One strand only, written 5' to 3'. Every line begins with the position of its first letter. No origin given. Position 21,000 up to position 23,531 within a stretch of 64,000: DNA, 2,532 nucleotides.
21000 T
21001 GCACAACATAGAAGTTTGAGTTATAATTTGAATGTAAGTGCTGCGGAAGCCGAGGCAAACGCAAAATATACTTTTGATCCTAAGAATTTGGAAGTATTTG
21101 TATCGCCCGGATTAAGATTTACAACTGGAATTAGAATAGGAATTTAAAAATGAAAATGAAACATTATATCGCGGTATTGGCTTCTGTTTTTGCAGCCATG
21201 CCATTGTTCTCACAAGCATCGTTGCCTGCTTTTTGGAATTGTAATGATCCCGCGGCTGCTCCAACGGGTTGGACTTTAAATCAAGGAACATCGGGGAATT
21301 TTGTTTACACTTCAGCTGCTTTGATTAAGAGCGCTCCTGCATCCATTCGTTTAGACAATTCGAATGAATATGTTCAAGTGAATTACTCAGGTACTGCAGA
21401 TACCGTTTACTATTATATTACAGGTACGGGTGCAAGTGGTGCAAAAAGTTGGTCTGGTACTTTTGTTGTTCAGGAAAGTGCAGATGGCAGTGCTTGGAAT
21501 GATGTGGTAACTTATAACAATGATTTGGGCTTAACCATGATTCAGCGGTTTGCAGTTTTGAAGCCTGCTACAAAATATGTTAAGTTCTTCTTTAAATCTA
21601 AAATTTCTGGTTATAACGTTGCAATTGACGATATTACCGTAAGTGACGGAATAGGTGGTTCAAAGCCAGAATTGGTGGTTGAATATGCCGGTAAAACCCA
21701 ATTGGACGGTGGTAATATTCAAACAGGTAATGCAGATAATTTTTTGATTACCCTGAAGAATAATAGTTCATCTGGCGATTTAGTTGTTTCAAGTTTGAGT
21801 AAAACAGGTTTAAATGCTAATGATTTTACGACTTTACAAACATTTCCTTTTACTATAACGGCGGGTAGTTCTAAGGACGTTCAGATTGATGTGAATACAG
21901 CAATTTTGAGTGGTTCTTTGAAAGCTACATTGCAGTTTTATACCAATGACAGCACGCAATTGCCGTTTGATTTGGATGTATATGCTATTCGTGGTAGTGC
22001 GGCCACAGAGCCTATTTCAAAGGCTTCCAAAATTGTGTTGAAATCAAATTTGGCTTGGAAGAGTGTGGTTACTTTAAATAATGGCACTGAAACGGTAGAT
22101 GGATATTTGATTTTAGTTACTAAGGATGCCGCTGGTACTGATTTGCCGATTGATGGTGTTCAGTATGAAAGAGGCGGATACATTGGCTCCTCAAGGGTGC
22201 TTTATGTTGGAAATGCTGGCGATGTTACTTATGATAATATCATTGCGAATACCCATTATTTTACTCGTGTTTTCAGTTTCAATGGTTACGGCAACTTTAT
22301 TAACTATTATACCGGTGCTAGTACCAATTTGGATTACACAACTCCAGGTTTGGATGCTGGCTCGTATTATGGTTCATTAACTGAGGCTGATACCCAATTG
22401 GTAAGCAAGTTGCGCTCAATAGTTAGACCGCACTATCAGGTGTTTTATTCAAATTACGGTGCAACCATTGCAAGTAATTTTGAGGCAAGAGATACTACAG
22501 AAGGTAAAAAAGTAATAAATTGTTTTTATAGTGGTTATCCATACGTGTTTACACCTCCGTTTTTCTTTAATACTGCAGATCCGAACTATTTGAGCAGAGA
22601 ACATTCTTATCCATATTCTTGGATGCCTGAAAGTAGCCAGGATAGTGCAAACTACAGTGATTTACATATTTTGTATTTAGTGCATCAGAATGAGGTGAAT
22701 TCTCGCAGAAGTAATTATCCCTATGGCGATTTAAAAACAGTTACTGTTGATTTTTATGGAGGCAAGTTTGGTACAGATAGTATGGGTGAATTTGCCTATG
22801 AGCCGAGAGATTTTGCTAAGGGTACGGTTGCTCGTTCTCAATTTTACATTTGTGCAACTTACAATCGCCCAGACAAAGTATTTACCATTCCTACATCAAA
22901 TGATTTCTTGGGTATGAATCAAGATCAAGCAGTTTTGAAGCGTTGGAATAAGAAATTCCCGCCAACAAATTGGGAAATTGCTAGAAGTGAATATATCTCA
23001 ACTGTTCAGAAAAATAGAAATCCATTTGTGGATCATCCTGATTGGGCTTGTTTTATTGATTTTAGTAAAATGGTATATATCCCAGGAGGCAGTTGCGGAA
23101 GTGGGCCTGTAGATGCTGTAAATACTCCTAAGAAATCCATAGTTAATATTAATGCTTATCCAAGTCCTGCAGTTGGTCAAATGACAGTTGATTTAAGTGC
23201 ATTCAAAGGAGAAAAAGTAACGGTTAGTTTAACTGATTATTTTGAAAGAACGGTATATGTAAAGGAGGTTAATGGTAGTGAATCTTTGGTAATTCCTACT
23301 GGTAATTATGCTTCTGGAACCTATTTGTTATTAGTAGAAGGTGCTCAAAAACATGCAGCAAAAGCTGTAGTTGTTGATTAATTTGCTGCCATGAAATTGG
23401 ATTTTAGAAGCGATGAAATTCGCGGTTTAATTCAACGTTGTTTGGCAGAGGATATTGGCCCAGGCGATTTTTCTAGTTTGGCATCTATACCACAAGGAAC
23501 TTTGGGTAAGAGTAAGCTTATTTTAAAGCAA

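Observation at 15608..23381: Contiguous locus that looks built for scavenging extracellular nucleic acid: split 5'-nucleotidase, T9SS LTD protein, TonB-dependent receptor, T9SS endonuclease I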

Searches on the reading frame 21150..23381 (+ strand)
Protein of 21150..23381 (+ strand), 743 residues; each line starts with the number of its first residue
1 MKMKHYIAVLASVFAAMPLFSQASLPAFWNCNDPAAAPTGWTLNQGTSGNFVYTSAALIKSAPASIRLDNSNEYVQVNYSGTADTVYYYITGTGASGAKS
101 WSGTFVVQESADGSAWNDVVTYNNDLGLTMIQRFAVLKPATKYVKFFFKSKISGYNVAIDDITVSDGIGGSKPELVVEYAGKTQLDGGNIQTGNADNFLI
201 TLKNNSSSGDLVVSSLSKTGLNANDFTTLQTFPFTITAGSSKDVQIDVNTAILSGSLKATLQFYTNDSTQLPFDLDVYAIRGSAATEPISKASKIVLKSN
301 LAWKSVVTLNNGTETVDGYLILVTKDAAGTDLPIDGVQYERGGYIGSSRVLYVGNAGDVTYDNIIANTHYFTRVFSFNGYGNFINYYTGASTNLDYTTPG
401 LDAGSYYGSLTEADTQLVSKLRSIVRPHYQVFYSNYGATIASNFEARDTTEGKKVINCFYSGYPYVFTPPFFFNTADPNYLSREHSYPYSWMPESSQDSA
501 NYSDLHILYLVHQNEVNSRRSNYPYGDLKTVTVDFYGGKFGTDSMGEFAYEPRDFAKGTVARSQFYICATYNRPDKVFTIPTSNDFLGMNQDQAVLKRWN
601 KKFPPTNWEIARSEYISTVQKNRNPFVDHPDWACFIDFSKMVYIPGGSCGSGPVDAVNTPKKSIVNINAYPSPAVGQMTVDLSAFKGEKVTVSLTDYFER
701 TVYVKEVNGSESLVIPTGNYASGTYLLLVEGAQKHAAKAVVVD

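Call 3: search_protein_families(library=pfam, proteins=[window:21150-23381:+], max_evalue=0.01)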
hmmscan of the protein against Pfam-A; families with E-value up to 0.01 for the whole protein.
window:21150-23381:+ (743 aa): 3 families
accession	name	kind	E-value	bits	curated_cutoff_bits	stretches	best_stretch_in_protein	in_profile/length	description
PF04231.19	Endonuclease_1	-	9.7e-28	97.9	25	1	416-630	4-234/235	Endonuclease I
PF18962.6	Por_Secre_tail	-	3.9e-07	30.7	27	1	670-741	2-74/75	Secretion system C-terminal sorting domain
PF00754.31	F5_F8_type_C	-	0.0016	19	28.2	1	70-155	32-119/127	F5/8 type C domain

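Call 4: search_protein_families(library=ncbifam, proteins=[window:21150-23381:+], max_evalue=0.01)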
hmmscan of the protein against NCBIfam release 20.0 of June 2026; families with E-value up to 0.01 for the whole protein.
window:21150-23381:+ (743 aa): 3 families
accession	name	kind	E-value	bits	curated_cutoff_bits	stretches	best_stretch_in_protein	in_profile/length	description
NF011716.0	PRK15137.1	equivalog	1.8e-10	41.2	372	1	503-629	117-228/235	deoxyribonuclease I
NF012200.0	choice_anch_D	domain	8.2e-07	29.5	45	1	184-269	23-107/108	choice-of-anchor D domain-containing protein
NF038113.1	T9SSA_dep_M36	equivalog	2.1e-06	26.2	885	1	666-742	792-868/869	T9SS-dependent M36 family metallopeptidase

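Call 36: search_solved_structures(query=window:21150-23381:+, max_evalue=0.01, show_alignments=2)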
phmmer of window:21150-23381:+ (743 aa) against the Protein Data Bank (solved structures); distinct sequences matched with E-value up to 0.01: 5.
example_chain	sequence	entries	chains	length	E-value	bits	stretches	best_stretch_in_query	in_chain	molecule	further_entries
1oup_A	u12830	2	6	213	2.2e-07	32.5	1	503-628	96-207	Nuclease | ENDONUCLEASE I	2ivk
1ouo_A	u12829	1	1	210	2.4e-07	32.4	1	503-628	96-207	Nuclease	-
2pu3_A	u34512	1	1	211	3.9e-07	31.7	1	501-627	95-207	Endonuclease I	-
2g7e_A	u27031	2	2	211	6.7e-05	24.3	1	503-628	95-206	Endonuclease I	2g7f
2vnd_A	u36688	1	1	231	8.5e-05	24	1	503-628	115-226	ENDONUCLEASE I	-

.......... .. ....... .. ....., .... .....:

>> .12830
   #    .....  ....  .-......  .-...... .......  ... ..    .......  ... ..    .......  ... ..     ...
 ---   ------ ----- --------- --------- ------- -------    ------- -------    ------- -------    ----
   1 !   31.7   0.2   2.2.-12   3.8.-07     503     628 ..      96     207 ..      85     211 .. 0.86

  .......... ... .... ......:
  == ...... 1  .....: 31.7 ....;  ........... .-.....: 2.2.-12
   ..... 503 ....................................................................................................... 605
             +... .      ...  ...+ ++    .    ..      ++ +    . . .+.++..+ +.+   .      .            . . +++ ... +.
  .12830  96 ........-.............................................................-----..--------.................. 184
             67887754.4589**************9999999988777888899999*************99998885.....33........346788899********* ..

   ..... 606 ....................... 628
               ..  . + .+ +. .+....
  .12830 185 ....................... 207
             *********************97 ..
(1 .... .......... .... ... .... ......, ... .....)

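Call 66: find_homologous_proteins(query=window:21150-23381:+, max_evalue=0.00001)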
Query window:21150-23381:+ (743 aa): 94 proteins with E <= 0.00001 among 8000 candidates.
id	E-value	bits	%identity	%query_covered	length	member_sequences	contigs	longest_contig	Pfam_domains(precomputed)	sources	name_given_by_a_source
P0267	0.0e+0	1542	89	100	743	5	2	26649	PF18962.8,PF04231.20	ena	-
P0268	0.0e+0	1186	68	100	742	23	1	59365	PF00754.32,PF18962.8,PF04231.20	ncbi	-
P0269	0.0e+0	1174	70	97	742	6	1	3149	PF18962.8,PF04231.20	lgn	-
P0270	0.0e+0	1173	67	100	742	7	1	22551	PF18962.8,PF04231.20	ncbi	-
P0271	0.0e+0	1167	67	100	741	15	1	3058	PF18962.8,PF04231.20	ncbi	-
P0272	0.0e+0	1161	69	100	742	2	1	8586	PF18962.8,PF04231.20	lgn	-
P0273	3.8e-292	989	59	100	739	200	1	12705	PF18962.8,PF04231.20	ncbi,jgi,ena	jgi:hypothetical protein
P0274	1.7e-291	987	59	100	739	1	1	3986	PF18962.8,PF04231.20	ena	-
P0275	1.8e-291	987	58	100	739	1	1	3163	PF18962.8,PF04231.20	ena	-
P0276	2.2e-291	986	58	100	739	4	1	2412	PF18962.8,PF04231.20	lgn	-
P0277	3.6e-291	986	59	100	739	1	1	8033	PF18962.8,PF04231.20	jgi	-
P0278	1.2e-290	984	58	100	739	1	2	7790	PF18962.8,PF04231.20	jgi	-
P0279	1.3e-290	984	58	100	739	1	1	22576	PF18962.8,PF04231.20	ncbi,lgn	-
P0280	1.3e-290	984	58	100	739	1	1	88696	PF18962.8,PF04231.20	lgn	-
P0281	1.5e-290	984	59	100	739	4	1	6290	PF18962.8,PF04231.20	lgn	-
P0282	4.3e-290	982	58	100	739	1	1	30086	PF18962.8,PF04231.20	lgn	-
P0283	7.9e-290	981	58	100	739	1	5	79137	PF18962.8,PF04231.20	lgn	-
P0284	1.8e-289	980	58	100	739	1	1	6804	PF18962.8,PF04231.20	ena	-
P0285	2.0e-289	980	58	100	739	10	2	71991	PF18962.8,PF04231.20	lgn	-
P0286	2.1e-289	980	58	100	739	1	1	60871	PF18962.8,PF04231.20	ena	-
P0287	2.3e-289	980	58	100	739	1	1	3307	PF18962.8,PF04231.20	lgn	-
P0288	2.3e-289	980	58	100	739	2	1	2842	PF18962.8,PF04231.20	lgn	-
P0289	3.2e-289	979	58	100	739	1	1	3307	PF18962.8,PF04231.20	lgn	-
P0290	3.3e-289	979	58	100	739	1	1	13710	PF18962.8,PF04231.20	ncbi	-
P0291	3.6e-289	979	58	100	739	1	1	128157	PF18962.8,PF04231.20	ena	-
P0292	4.1e-289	979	58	100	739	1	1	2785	PF18962.8,PF04231.20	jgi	-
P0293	4.4e-289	979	58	100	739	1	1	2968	PF18962.8,PF04231.20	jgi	-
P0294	4.8e-289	979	58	100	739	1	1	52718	PF18962.8,PF04231.20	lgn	-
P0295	6.0e-289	978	58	100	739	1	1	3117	PF18962.8,PF04231.20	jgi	-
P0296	6.7e-289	978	58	100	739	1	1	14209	PF18962.8,PF04231.20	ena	-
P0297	8.5e-289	978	58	100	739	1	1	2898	PF18962.8,PF04231.20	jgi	-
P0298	1.3e-288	977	58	100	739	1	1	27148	PF18962.8,PF04231.20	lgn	-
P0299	1.8e-288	977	58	100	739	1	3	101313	PF18962.8,PF04231.20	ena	-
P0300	2.1e-288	976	57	100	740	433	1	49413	PF18962.8,PF04231.20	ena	-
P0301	2.5e-288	976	58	100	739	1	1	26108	PF18962.8,PF04231.20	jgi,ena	-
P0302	2.8e-288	976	58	100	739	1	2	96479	PF18962.8,PF04231.20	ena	-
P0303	3.1e-288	976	58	100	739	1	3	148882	PF18962.8,PF04231.20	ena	-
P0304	3.4e-288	976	58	100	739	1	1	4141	PF18962.8,PF04231.20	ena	-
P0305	3.5e-288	976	58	100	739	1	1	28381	PF18962.8,PF04231.20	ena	-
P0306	7.4e-288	975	58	100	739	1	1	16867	PF18962.8,PF04231.20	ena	-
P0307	9.3e-288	974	58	100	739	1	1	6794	PF18962.8,PF04231.20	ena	-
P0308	1.1e-287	974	58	100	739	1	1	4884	PF18962.8,PF04231.20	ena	-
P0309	1.4e-287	974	58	100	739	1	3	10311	PF18962.8,PF04231.20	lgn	-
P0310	2.0e-287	973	58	100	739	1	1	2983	PF18962.8,PF04231.20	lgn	-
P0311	6.2e-287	972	58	100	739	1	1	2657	PF18962.8,PF04231.20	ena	-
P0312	7.5e-287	971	58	100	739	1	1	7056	PF18962.8,PF04231.20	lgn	-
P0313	7.8e-287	971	58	100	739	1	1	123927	PF18962.8,PF04231.20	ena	-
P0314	9.9e-286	968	58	100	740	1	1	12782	PF18962.8,PF04231.20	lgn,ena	-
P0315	5.7e-284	962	57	100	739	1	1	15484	PF18962.8,PF04231.20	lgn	-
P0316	9.1e-284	961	57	99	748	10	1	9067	PF18962.8,PF04231.20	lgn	-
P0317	1.2e-280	951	56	100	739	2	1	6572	PF18962.8,PF04231.20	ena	-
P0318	5.8e-280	949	57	100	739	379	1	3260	PF18962.8,PF04231.20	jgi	-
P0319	3.3e-262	890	55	100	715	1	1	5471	PF18962.8,PF04231.20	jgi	-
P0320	6.6e-246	836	53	100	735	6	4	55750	PF18962.8,PF04231.20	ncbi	-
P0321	1.1e-237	809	50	100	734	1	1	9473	PF18962.8,PF04231.20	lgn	-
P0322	8.5e-237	806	50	100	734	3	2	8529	PF18962.8,PF04231.20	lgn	-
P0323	2.2e-236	805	50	100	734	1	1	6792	PF18962.8,PF04231.20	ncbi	-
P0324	2.4e-225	768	50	98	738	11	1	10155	PF18962.8,PF04231.20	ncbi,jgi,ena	jgi:hypothetical protein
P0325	4.6e-225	767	48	100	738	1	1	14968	PF18962.8,PF04231.20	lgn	-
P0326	7.4e-219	747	60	73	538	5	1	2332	PF18962.8,PF04231.20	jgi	jgi:hypothetical protein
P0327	3.0e-212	725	48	97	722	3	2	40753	PF18962.8,PF04231.20,PF22544.3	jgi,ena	-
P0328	4.0e-208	711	58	73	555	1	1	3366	PF04231.20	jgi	-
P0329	4.3e-205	701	58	71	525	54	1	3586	PF18962.8,PF04231.20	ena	-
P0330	7.5e-193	661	44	98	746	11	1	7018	PF18962.8,PF04231.20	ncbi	-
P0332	3.2e-162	559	40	100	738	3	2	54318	PF18962.8,PF04231.20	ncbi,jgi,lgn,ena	jgi:hypothetical protein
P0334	4.4e-121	423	36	97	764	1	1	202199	PF18962.8,PF04231.20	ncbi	-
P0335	5.9e-121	423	35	99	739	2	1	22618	PF18962.8,PF04231.20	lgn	-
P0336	7.5e-112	393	34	100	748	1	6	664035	PF18962.8,PF04231.20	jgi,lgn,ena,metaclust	jgi:endonuclease I|metaclust:\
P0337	2.5e-109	385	33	99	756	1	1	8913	PF22073.3,PF00754.32,PF18962.8,PF04231.20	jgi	jgi:endonuclease I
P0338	5.6e-108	380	33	100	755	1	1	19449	PF18962.8,PF04231.20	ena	-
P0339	8.6e-108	379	34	100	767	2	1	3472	PF18962.8,PF04231.20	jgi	-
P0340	5.6e-105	370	32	92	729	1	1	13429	PF15780.12,PF18962.8,PF04231.20,PF11589.15,PF22544.3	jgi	jgi:endonuclease I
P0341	1.5e-104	369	33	100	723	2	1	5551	PF18962.8,PF04231.20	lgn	-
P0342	3.0e-104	368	35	87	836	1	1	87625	PF18962.8,PF04231.20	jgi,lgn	-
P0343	1.5e-103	365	32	100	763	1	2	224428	PF18962.8,PF04231.20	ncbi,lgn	-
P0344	3.1e-103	364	32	100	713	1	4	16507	PF18962.8,PF04231.20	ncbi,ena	-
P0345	6.6e-101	357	33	98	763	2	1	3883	PF18962.8,PF04231.20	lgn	-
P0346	9.0e-101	356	35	86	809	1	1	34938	PF18962.8,PF04231.20,PF22544.3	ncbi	-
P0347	9.1e-101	356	35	86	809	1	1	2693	PF18962.8,PF04231.20,PF22544.3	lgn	-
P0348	9.2e-101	356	35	86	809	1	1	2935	PF18962.8,PF04231.20,PF22544.3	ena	-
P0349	9.5e-101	356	35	86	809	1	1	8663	PF18962.8,PF04231.20,PF22544.3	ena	-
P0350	9.7e-101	356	35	86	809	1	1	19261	PF18962.8,PF04231.20,PF22544.3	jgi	-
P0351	1.9e-100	355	32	100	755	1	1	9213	PF18962.8,PF04231.20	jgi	jgi:endonuclease I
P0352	5.8e-99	350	33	100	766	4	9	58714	PF18962.8,PF04231.20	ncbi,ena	-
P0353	1.9e-98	349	34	86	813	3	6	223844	PF18962.8,PF04231.20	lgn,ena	-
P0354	2.2e-98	348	33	92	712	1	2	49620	PF18962.8,PF04231.20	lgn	-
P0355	5.5e-98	347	32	100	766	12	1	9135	PF18962.8,PF04231.20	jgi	jgi:endonuclease I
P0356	1.0e-93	333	31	95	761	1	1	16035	PF18962.8,PF04231.20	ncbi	-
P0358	2.2e-16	77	27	43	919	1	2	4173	PF18962.8,PF04231.20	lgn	-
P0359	4.7e-8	50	31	25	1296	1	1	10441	PF00932.26,PF03372.30,PF19580.6,PF04231.20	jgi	jgi:predicted extracellular nuclease/endonuclease I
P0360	8.5e-6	42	30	21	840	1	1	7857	PF04231.20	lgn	-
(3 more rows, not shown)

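Call 81: predict_structure(alignment_id=A5)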
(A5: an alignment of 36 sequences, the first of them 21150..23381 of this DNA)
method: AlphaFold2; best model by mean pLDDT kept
length: 743 residues; sequences in the alignment: 36
mean_pLDDT: 85.2   pTM: 0.62
mean pLDDT of the five models: 85.2, 83.3, 82.4, 80.6, 79.7
residues with pLDDT >= 90: 364; 70-90: 302; 50-70: 40; < 50: 37
segments of 3 or more residues with pLDDT < 50: 1-20, 56-61, 651-660
pLDDT, mean of each block of 10 residues (from residue 1): 39 36 80 80 78 59 77 90 86 78 94 90 88 86 93 88 78 86 88 94 89 94 93 93 95 93 88 92 93 95 95 93 89 95 93 95 93 96 95 95 92 91 89 86 90 91 88 83 83 72 90 86 84 87 82 90 94 80 57 88 92 95 95 91 81 36 76 89 88 75 83 89 83 81 83
secondary structure, 60 per line:
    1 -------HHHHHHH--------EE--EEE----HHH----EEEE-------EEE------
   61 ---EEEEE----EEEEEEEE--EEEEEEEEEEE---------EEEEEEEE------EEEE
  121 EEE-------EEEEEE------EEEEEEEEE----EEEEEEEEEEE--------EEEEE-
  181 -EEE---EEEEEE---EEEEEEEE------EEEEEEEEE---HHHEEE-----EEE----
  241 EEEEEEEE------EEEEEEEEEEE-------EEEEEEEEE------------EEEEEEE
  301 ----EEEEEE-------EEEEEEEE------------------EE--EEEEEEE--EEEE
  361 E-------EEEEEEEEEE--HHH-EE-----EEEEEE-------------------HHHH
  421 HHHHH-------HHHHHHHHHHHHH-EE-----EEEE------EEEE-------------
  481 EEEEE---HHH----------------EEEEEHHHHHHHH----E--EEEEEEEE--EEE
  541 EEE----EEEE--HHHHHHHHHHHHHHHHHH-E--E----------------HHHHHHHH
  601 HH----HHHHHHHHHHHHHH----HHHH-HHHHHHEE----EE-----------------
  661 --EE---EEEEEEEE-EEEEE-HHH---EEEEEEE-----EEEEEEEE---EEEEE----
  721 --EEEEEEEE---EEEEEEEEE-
elements in order (helices of 4 or more, strands of 3 or more residues): H8-14 E27-29 E41-44 E52-54 E64-68 E73-80 E83-93 E103-110 E117-123 E131-136 E143-151 E156-166 E175-179 E182-184 E188-193 E197-204 E211-219 E226-228 E234-236 E241-248 E255-265 E273-281 E294-300 E305-310 E318-325 E348-354 E357-361 E369-378 E392-397 H417-425 H433-445 E454-457 E464-467 E481-485 E508-512 H513-520 E528-535 E538-543 E548-551 H554-571 H593-602 H607-620 H625-628 H630-635 E668-675 E677-681 E689-695 E701-708 E712-716 E723-730 E734-742

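Call 83: fold_search(model_id=the predicted structure, library=pdb)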
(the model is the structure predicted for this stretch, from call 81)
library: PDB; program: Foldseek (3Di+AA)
matches with E <= 10: 1947; with E <= 0.001: 305
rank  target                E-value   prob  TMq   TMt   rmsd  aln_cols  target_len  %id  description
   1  8a1f_B                5.2e-12  1.00  0.15  0.29  21.9       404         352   12  Human PTPRK N-terminal domains MAM-Ig-FN1 (released 2023-03-15)
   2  4bk4_A                2.8e-10  1.00  0.14  0.19  39.9       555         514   10  crystal structure of the human EphA4 ectodomain (released 2013-07-03)
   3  5e53_D                3.1e-10  1.00  0.15  0.31  17.1       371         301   12  Crystal structure of chicken CNTN1 FN1-FN3 domains (released 2016-08-31)
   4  4bkf_A                4.6e-10  1.00  0.14  0.18  39.1       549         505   10  crystal structure of the human EphA4 ectodomain in complex with human ephrinB3 (released 2013-07-03)
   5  4bk5_A                6.3e-10  1.00  0.14  0.19  40.3       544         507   10  crystal structure of the human EphA4 ectodomain in complex with human ephrin A5 (amine-methylated sample) (released 2013-07-03)
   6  5e53_A                2.7e-09  1.00  0.14  0.31  17.8       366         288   12  Crystal structure of chicken CNTN1 FN1-FN3 domains (released 2016-08-31)
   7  5e53_B                3.0e-09  1.00  0.16  0.32  17.0       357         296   13  Crystal structure of chicken CNTN1 FN1-FN3 domains (released 2016-08-31)
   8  6xay_A                8.9e-09  1.00  0.11  0.28  21.4       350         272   13  Structure of a fragment of human fibronectin containing the 10th, 11th and 12th type III domains (released 2021-06-09)
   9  9ijj_h                1.5e-08  1.00  0.12  0.07  33.5       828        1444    9  In situ structure of the central apparatus in mouse sperm axoneme. (released 2025-06-04)
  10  6xay_B                2.4e-08  1.00  0.11  0.28  21.4       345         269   12  Structure of a fragment of human fibronectin containing the 10th, 11th and 12th type III domains (released 2021-06-09)
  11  7mrs_A                2.4e-08  1.00  0.15  0.29  17.0       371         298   12  Zebrafish CNTN4 APPb complex (released 2022-01-05)
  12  9ijj_E                4.3e-08  1.00  0.12  0.17  29.5       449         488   12  In situ structure of the central apparatus in mouse sperm axoneme. (released 2025-06-04)
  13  8jmw_A                5.0e-08  1.00  0.13  0.17  10.3       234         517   11  Fibril form of serine peptidase Vpr (released 2023-12-06)
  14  9ijj_4I               5.0e-08  0.96  0.11  0.03  35.6       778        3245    8  In situ structure of the central apparatus in mouse sperm axoneme. (released 2025-06-04)
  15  7som_D                5.3e-08  0.98  0.11  0.07  34.2       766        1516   10  Ciliary C2 central pair apparatus isolated from Chlamydomonas reinhardtii (released 2022-04-13)
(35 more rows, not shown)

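Call 96: search_protein_families(library=pfam, alignment_id=A6, max_evalue=0.001)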
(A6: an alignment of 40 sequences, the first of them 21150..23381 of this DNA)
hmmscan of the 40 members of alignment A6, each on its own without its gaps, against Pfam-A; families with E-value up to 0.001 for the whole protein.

A. member 1, window:21150-23381:+ (743 aa): 2 families
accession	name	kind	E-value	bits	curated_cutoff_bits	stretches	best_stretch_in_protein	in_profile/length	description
PF04231.19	Endonuclease_1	-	9.7e-28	97.9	25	1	416-630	4-234/235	Endonuclease I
PF18962.6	Por_Secre_tail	-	3.9e-07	30.7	27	1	670-741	2-74/75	Secretion system C-terminal sorting domain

B. families by the number of members that match (of 40 scanned): 12 families
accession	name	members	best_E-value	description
PF04231.19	Endonuclease_1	40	6.7e-38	Endonuclease I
PF18962.6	Por_Secre_tail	39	6.8e-15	Secretion system C-terminal sorting domain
PF18942.5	DUF5689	9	2.8e-14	Family of unknown function (DUF5689)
PF22544.2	HYDIN_VesB_CFA65-like_Ig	9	4.8e-08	HYDIN/CFA65/VesB-like, Ig-like domain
PF15780.11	ASH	9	5.9e-06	Abnormal spindle-like microcephaly-assoc'd, ASPM-SPD-2-Hydin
PF00754.31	F5_F8_type_C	7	2.9e-05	F5/8 type C domain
PF22073.2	Cep192_D4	5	4.8e-05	Cep192 domain 4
PF00041.27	fn3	3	0.00063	Fibronectin type III domain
PF13205.12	Big_5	2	0.00025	Bacterial Ig-like domain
PF00932.25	LTD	1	1.3e-05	Lamin Tail Domain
PF24507.1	Ig_CFAP65_4th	1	0.00041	CFAP65, fourth Ig-like domain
PF22184.2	CBM_56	1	0.00049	Carbohydrate binding module family 56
